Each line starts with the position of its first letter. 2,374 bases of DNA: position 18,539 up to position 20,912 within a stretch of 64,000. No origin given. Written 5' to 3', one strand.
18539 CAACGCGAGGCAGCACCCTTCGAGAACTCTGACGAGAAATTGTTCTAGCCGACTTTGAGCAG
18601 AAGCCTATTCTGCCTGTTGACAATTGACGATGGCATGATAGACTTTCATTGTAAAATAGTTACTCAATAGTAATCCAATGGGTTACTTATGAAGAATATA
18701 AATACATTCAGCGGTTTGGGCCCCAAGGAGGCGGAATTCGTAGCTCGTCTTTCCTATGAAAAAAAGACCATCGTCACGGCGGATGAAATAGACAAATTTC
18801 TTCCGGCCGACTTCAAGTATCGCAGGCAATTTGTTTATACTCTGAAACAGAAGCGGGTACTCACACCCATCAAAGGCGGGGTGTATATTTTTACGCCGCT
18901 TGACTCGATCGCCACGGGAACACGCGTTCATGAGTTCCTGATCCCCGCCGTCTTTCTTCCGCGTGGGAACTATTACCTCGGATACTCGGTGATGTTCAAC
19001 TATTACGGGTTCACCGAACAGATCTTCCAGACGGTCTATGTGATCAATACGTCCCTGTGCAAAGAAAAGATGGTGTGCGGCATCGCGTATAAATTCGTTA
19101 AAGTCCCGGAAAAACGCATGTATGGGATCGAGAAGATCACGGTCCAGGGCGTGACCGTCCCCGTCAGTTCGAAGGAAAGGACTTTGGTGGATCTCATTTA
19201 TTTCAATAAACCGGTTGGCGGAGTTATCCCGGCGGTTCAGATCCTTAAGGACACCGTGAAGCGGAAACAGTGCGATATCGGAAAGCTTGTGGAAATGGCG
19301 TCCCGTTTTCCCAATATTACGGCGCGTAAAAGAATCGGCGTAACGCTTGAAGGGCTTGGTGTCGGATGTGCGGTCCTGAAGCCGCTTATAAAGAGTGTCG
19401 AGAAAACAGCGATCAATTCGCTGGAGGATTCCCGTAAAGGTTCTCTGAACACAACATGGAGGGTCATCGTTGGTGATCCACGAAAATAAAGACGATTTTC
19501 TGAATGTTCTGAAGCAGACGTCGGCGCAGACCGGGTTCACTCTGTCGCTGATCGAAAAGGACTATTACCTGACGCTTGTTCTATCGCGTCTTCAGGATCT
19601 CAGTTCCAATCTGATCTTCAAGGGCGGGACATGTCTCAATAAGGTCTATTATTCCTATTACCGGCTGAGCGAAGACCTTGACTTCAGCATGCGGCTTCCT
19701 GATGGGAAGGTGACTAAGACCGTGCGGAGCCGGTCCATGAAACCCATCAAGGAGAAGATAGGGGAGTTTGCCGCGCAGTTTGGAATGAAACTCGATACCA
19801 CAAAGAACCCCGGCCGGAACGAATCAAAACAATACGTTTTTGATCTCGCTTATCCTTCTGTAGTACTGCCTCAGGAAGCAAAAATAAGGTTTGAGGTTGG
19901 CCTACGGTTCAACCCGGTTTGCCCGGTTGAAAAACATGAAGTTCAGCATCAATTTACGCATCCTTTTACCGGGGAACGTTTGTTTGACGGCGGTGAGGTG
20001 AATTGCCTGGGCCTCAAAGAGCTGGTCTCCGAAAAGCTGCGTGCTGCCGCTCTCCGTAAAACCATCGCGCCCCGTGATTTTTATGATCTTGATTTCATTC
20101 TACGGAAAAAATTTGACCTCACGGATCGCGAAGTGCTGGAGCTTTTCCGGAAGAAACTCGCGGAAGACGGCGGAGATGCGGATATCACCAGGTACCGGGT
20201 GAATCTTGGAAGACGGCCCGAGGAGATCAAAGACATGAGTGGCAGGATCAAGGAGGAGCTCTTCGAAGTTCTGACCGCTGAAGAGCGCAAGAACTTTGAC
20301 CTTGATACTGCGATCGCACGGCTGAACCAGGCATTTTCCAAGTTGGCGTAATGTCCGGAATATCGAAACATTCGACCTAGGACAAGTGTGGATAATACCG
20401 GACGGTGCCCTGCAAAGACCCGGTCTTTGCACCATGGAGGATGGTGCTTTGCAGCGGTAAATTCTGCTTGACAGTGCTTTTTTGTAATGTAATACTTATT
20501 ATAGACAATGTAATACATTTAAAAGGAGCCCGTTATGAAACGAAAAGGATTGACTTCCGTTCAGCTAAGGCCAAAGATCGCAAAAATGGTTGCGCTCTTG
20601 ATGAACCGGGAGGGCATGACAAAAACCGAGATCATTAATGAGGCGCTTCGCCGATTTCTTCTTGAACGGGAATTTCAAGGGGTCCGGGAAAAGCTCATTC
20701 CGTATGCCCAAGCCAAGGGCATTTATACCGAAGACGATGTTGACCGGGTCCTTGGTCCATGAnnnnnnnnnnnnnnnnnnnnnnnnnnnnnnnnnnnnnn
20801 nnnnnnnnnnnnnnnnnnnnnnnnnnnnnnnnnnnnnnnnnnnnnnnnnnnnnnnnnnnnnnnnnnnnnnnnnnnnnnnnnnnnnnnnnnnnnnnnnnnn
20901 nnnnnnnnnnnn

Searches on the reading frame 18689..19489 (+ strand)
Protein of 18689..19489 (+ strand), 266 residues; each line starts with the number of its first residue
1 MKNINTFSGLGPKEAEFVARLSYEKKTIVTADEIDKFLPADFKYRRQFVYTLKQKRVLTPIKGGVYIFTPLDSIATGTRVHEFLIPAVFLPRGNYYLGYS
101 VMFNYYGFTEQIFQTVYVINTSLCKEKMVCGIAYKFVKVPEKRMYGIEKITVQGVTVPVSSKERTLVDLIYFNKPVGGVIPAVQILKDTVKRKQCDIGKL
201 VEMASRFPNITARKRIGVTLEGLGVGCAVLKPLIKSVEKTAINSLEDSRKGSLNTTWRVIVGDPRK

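Call 6: search_protein_families(library=pfam, proteins=[window:18689-19489:+], max_evalue=0.01)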
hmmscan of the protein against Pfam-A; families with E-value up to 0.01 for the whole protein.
window:18689-19489:+ (266 aa): 1 family
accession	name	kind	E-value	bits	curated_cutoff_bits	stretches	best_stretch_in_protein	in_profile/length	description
PF09407.15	AbiEi_1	-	7e-07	30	22.2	1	93-221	16-141/142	AbiEi antitoxin C-terminal domain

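Call 53: search_protein_families(library=padloc, proteins=[window:18689-19489:+], max_evalue=0.01)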
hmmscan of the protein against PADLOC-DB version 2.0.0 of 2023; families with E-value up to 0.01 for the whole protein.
window:18689-19489:+ (266 aa): 23 families
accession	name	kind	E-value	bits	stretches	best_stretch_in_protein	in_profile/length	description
PDLC02267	AbiEi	-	5e-43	145.3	1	10-260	2-239/252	AbiEi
PDLC02271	AbiEi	-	1.6e-24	84.5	1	15-261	10-257/263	AbiEi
PDLC02266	AbiEi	-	5.9e-19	66.4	1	16-261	5-250/258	AbiEi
PDLC02270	AbiEi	-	1.6e-18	64.8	1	24-261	8-253/265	AbiEi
PDLC02276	AbiEi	-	1.6e-17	61.9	1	21-220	10-205/270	AbiEi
PDLC02282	AbiEi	-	4.8e-16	56.9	1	16-261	5-252/260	AbiEi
PDLC02269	AbiEi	-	4.9e-15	53.5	1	25-261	9-236/251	AbiEi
PDLC02252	AbiEi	-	5.7e-14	50.3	1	17-261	6-251/259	AbiEi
PDLC02287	AbiEi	-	1.6e-13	48.8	1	27-244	11-215/253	AbiEi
PDLC02225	AbiEi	-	2.7e-12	44.8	1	43-207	29-181/198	AbiEi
PDLC02283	AbiEi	-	3.3e-12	44.5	1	45-205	31-185/201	AbiEi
PDLC02265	AbiEi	-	4.1e-11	41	1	103-205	80-182/198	AbiEi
PDLC02275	AbiEi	-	6.5e-10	37.3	1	49-205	28-170/184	AbiEi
PDLC02273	AbiEi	-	4.5e-09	34.6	1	30-212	18-198/205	AbiEi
PDLC02248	AbiEi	-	5.6e-07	27.4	1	53-217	37-195/198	AbiEi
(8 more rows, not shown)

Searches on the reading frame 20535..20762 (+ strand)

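Call 74: search_protein_families(library=pfam, proteins=[window:20535-20762:+], max_evalue=0.01)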
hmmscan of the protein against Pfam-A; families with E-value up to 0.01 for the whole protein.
window:20535-20762:+ (75 aa): 3 families
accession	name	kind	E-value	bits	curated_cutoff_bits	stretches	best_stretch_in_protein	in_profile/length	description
PF06806.18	DUF1233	-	0.00073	19.5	22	1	21-72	14-65/70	Putative excisionase (DUF1233)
PF07704.17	PSK_trans_fac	-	0.006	17.9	28.3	1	13-48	8-43/82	Rv0623-like transcription factor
PF09957.15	VapB_antitoxin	-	0.0071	16.6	23.4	1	29-46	23-40/47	Bacterial antitoxin of type II TA system, VapB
